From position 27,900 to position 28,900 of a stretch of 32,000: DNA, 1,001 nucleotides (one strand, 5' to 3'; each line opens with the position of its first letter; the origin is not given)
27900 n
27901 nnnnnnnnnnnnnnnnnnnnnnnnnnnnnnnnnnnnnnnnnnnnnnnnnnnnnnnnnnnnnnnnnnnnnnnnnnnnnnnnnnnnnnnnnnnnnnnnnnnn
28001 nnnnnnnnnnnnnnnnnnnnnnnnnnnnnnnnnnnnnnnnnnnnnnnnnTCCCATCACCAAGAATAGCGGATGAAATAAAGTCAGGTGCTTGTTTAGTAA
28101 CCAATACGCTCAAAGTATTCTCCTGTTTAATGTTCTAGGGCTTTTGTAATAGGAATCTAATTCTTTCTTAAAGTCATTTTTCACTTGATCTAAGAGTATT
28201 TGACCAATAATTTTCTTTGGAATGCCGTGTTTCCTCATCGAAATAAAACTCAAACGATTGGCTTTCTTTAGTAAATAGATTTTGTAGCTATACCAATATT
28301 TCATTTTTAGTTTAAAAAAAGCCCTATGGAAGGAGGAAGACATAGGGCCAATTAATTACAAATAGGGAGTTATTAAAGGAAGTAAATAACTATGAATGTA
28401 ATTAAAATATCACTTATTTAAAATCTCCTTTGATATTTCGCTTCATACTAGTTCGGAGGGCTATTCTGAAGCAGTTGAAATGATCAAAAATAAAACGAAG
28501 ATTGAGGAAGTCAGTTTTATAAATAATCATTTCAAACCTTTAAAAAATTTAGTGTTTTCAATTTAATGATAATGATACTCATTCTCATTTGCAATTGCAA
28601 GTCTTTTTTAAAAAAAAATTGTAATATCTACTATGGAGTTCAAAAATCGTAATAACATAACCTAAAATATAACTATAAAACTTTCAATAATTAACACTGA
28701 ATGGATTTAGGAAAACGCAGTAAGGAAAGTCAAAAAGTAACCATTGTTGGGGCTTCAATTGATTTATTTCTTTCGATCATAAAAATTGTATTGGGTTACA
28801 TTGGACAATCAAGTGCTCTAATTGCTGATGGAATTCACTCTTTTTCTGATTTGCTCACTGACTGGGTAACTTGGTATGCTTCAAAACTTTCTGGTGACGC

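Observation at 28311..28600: Near-consensus Fur box on a minus-strand promoter, plus an orphan terminator about 220 nt downstream: candidate iron-responsive small RNA or leader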

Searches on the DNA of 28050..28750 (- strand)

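Call 4: search_rna_families(source=window, start=28050, end=28750, threshold=evalue, max_evalue=10, show_alignments=3)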
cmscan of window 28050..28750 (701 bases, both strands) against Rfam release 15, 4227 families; matches with E-value up to 10: 7.
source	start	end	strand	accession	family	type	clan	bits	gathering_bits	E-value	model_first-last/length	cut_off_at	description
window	28582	28649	+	RF02661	icaR_5p_UTR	Cis-reg;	-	21.5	88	0.8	1-75/75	no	icaR 5' UTR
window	28429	28548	+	RF02316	TtnuHACA9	Gene; snRNA; snoRNA; HACA-box;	-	19.8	100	1.5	1-135/135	no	Tetrahymena snoRNA TtnuHACA9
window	28426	28485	-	RF01933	bxd_5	Gene; lncRNA;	-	19.7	50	0.028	1-57/57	no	Bithoraxoid conserved region 5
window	28314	28450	-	RF04315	manA-II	Cis-reg;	-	17.3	100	2.7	1-147/147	no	manA_II ncRNA motif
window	28339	28466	+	RF01775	RsaOG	Gene; sRNA;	-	16.1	50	9.5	1-147/147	no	RNA S.aureus Orsay G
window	28468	28540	-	RF00811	mir-84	Gene; miRNA;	-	13.7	60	5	1-75/75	no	mir-84 microRNA precursor family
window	28475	28535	-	RF02578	tsr25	Gene; sRNA;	-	12.5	63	5.2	11-83/181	no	S. aureus tsr25 small RNA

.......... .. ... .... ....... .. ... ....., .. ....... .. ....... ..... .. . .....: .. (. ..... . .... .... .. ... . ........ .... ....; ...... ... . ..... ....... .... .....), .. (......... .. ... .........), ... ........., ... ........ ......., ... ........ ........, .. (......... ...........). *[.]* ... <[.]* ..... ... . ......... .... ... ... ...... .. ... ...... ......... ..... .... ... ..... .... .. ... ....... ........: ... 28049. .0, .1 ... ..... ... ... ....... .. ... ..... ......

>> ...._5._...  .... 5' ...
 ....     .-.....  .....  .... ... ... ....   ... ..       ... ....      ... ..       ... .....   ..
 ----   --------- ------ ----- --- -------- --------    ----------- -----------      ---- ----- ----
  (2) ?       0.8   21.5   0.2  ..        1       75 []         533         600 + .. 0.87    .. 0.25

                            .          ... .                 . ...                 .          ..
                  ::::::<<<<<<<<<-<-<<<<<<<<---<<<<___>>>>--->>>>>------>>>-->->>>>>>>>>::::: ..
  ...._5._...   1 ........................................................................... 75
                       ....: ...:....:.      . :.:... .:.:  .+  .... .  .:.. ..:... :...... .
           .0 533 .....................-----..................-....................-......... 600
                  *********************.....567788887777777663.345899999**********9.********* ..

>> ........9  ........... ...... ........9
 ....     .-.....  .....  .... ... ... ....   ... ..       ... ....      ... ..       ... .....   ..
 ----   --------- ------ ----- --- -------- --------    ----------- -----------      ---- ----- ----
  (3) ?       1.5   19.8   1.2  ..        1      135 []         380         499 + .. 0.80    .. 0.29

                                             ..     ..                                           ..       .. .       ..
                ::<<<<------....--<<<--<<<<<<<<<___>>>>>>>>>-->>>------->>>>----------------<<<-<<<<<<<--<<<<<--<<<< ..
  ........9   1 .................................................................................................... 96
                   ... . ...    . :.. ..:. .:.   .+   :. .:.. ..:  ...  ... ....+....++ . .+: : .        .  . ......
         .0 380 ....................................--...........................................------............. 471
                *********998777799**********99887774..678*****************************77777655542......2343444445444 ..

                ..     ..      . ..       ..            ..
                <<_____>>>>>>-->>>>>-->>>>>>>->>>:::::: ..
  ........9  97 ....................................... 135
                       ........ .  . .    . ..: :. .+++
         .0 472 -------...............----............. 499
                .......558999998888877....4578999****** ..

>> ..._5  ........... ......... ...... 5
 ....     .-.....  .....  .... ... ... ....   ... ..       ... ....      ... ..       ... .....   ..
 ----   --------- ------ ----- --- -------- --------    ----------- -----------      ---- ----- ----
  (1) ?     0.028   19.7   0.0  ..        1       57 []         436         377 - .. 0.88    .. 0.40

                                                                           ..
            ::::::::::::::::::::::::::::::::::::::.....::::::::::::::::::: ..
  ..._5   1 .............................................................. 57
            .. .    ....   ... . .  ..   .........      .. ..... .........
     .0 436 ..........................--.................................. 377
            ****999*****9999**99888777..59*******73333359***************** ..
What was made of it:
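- On IsrR/tsr25 (RF02578): 12.5 bits at 28475-28535 on the minus strand, E = 5.2, against a gathering score of 63 (call 4).
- On CsrB/RsmZ-type sponges: No model match (call 4).
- Closest known: IsrR. Different: There is no sequence or model homology: the Rfam tsr25 model gives only 12.5 bits (E = 5.2, gathering score 63; call 4).
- Closest known: CsrB/RsmY/RsmZ multi-hairpin sponge RNAs. Different: There is no model match (call 4), and no known bacterial protein sequestered by CU-rich loops.
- No CsrB, RsmY or RsmZ match on either strand at E up to 10 (call 4).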

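Call 62: build_rna_model(alignment_id=A1, structure=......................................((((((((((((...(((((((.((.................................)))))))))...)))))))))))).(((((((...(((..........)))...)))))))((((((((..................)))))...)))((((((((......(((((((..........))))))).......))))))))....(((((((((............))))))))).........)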
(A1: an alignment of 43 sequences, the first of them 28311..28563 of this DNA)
Model R1 built from alignment A1 (43 sequences, 290 columns); structure: as given.
model positions 253; base pairs 63; branch points 4; effective number of sequences 1.46; information 0.59 bits per position. Calibrated on 0.2 Mb of random sequence (short: E-values are rough).
structure used (alignment columns):
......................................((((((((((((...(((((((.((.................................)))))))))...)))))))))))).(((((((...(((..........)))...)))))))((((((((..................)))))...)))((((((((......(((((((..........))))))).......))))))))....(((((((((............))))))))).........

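Call 63: search_with_rna_model(model_id=R1, sources=[window, L013, L016, L017, L018, L020, L022, L023, L024, L025, L026, L029, L030, L031, L032, L033, L096, L097, L100, L102, L104, L107, L110, L114, L115, L118, L121, L124, L125, L141, L146, L152, L153, L154, L155, L156, L157, L015, L103, L091, L113, L137, L158, L133, L111], max_evalue=1)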
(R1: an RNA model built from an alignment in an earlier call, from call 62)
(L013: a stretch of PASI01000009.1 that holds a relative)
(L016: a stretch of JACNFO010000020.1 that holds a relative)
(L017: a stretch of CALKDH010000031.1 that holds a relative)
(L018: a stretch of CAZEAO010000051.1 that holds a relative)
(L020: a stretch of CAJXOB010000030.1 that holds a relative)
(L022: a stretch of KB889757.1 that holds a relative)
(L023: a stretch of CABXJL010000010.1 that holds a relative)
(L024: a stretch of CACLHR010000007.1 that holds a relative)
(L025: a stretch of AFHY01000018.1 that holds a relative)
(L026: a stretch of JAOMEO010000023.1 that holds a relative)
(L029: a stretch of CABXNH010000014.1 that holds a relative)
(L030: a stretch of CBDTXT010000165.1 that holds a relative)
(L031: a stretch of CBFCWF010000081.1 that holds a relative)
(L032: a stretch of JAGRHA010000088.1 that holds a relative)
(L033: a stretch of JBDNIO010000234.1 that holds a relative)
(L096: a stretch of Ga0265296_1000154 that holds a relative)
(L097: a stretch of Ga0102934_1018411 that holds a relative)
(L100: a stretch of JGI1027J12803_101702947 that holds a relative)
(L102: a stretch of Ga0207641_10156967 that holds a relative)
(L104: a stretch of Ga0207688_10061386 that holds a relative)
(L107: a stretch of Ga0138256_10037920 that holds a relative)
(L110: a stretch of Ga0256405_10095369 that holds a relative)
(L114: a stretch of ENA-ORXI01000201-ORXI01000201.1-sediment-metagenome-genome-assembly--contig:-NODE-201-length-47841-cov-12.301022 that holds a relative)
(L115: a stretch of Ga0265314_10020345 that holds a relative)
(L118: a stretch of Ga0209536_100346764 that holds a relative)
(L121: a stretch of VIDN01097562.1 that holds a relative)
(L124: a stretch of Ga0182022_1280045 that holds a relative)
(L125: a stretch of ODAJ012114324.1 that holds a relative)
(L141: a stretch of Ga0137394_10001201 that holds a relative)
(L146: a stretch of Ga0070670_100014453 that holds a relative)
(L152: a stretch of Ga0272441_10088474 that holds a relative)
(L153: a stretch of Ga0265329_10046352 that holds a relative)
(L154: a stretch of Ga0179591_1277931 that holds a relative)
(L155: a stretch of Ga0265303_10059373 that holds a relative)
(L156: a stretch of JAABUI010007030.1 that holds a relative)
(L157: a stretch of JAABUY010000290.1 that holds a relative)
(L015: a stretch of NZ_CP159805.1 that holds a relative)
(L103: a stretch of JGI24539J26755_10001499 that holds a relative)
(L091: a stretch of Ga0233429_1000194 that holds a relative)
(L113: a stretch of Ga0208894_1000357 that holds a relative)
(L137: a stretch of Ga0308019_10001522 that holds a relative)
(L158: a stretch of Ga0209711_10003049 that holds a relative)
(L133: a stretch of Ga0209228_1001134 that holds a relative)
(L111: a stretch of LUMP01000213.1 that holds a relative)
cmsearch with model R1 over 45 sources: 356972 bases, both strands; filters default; matches with E-value up to 1: 15.
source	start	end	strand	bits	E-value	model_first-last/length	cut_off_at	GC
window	28314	28566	-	269.4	6e-59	1-253/253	no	0.28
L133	4022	4274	+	253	3.3e-55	1-253/253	no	0.29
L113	8849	9100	-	252.5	4.2e-55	1-253/253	no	0.28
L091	1807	2058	+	251.5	7e-55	1-253/253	no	0.28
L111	8901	9154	-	246.1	1.2e-53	1-253/253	no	0.27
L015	3590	3854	-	198.7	7.6e-43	1-253/253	no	0.3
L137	1041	1306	-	193.4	1.2e-41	1-253/253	no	0.3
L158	13128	13393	+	188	2.1e-40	1-253/253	no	0.3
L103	5674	5933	+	174.9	2e-37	1-253/253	no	0.29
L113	8545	8711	+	20.8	0.025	1-253/253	no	0.29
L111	9064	9124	+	18.2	0.096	31-91/253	no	0.25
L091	1852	1974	-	17.1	0.17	1-253/253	no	0.29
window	28475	28535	+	17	0.18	31-91/253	no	0.23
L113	8933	9055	+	16.8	0.21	1-253/253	no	0.3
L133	4052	4112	-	14.7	0.62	31-91/253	no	0.26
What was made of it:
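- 28314..28564 (-): Predicted RNA of about 250 nt (new family): an A/U-rich 5' tail, then SL1 to SL4 and a terminator. Covariance model scores 269 bits on this strand and 17 bits on the other (call 63).
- The covariance model scores 269 bits on the minus strand and 17 on the plus strand (call 63). The covariance model scores 17 bits on the plus strand against 269 (call 63).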

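Call 64: search_with_rna_model(model_id=R1, sources=[window, L088, L089, L090, L005, L009, L010, L011, L012, L014, L015, L019, L021, L027, L028, L091, L092, L093, L095, L098, L099, L101, L103, L105, L106, L108, L112, L113, L116, L119, L120, L122, L123, L128, L131, L134, L136, L138, L139, L140, L143, L147, L150], max_evalue=1e-10, make_alignment=true)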
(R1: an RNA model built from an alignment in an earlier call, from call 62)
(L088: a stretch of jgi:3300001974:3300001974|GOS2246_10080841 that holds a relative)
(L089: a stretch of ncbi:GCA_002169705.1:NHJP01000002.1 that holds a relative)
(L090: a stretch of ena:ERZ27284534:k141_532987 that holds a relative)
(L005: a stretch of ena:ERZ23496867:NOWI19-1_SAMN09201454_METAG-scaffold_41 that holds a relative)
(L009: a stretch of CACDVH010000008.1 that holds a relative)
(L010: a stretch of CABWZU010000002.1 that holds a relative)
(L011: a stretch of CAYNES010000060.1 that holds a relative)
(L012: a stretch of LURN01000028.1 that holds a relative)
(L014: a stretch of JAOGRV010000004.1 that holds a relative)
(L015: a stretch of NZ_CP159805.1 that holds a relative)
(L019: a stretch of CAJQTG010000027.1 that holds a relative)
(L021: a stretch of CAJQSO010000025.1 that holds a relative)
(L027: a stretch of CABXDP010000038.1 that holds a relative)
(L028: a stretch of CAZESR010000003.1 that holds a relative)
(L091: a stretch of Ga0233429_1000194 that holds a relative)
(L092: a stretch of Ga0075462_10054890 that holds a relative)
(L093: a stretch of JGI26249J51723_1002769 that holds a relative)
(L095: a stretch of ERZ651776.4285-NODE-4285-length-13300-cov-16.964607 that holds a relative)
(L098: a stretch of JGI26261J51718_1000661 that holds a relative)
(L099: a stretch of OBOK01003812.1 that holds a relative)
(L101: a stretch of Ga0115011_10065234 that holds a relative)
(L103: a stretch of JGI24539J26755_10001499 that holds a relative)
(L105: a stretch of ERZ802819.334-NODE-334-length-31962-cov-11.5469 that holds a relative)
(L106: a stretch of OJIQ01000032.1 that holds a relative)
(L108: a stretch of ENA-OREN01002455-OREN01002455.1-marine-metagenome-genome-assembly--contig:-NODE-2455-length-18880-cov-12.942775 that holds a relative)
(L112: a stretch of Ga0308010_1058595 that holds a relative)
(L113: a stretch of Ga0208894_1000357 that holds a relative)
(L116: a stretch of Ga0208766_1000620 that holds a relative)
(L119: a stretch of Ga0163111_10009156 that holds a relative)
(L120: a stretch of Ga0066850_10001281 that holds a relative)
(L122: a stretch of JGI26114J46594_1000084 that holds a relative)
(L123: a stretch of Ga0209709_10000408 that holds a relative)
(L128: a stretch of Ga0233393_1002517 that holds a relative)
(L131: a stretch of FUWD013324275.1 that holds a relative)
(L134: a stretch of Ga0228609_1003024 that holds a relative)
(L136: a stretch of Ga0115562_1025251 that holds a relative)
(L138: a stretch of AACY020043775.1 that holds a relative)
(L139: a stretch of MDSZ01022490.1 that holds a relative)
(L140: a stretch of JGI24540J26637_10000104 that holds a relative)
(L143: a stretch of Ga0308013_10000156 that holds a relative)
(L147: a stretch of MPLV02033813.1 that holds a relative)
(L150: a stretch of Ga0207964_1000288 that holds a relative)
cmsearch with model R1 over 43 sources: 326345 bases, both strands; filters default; matches with E-value up to 1e-10: 43.
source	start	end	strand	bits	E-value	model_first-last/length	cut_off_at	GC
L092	402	653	-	270.1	3.8e-59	1-253/253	no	0.28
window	28314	28566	-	269.4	5.5e-59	1-253/253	no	0.28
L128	5612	5864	-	269.3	5.7e-59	1-253/253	no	0.28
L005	2613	2866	-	267.9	1.2e-58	1-253/253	no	0.28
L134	3912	4165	-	267.8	1.3e-58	1-253/253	no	0.28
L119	5547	5800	+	266.6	2.4e-58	1-253/253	no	0.27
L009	3613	3866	-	262.1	2.5e-57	1-253/253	no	0.28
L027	3613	3866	-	261.8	2.9e-57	1-253/253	no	0.28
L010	3613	3866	-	260.7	5.2e-57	1-253/253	no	0.28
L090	2231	2483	+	257.8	2.4e-56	1-253/253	no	0.27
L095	6789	7041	-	257.1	3.5e-56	1-253/253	no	0.27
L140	3961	4211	+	255.3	9e-56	1-253/253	no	0.26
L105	910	1163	+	255.1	9.8e-56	1-253/253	no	0.28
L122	982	1232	-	253.8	2e-55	1-253/253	no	0.27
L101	1637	1889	-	253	3e-55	1-253/253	no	0.29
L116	259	511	-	253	3e-55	1-253/253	no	0.29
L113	8849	9100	-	252.5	3.8e-55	1-253/253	no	0.28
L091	1807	2058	+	251.5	6.4e-55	1-253/253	no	0.28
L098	7390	7640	-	251.3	7.4e-55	1-253/253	no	0.27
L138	2786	3035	-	251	8.7e-55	1-253/253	no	0.27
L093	2929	3178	+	251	8.7e-55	1-253/253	no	0.27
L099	120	369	+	250.7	1e-54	1-253/253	no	0.27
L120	9231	9481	+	250.5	1.1e-54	1-253/253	no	0.28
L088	1062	1312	+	250.1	1.4e-54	1-253/253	no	0.27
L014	3627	3876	-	247.5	5.3e-54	1-253/253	no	0.26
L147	325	577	-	247.1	6.7e-54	1-253/253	no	0.28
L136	2698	2947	+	246.8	7.6e-54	1-253/253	no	0.26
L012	3614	3867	-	246.1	1.1e-53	1-253/253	no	0.27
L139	3228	3482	+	242.2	8.7e-53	1-253/253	no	0.27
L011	1723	1977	-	240.6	2e-52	1-253/253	no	0.25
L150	9692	9946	-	238.9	4.8e-52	1-253/253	no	0.25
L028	3613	3866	-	238.7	5.5e-52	1-253/253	no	0.28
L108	2260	2510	+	238.6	5.6e-52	1-253/253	no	0.27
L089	2239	2489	+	229.4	7.1e-50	1-253/253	no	0.27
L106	4593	4857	+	203.1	7e-44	1-253/253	no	0.31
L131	9546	9812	+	200.3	3e-43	1-253/253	no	0.31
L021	3589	3855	-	199.8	4e-43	1-253/253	no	0.31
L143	226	492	+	199.4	4.9e-43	1-253/253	no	0.3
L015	3590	3854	-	198.7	6.9e-43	1-253/253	no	0.3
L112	496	761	-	193.4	1.1e-41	1-253/253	no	0.3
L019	856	1121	-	188.6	1.4e-40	1-253/253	no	0.3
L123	3131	3396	+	188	2e-40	1-253/253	no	0.3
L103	5674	5933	+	174.9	1.8e-37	1-253/253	no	0.29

Alignment A4: 43 matches aligned to the model, 287 columns, each read 5' to 3' on its own strand. Consensus structure (alignment columns), stored with it:
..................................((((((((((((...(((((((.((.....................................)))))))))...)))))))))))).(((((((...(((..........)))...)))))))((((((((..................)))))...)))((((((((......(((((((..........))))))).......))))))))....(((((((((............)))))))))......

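Call 86: search_with_rna_model(model_id=R1, sources=[L170, L172, L174, L175, L176, L177], max_evalue=10, show_alignments=3)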
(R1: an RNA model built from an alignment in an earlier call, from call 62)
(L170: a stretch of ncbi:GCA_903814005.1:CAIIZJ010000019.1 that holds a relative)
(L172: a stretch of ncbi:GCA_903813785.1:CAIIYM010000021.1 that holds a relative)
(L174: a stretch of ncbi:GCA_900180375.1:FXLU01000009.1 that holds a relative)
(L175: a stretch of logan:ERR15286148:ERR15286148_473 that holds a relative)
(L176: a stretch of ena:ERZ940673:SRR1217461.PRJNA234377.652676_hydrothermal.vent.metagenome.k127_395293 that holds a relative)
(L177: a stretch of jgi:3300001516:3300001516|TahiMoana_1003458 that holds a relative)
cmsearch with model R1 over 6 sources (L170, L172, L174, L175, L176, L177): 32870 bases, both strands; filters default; matches with E-value up to 10: 0.
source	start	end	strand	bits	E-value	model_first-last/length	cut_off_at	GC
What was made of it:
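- Tried and rejected: The covariance model R1 finds one copy per locus, none elsewhere in the window, and none in relatives that lack the module (calls 63, 86).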
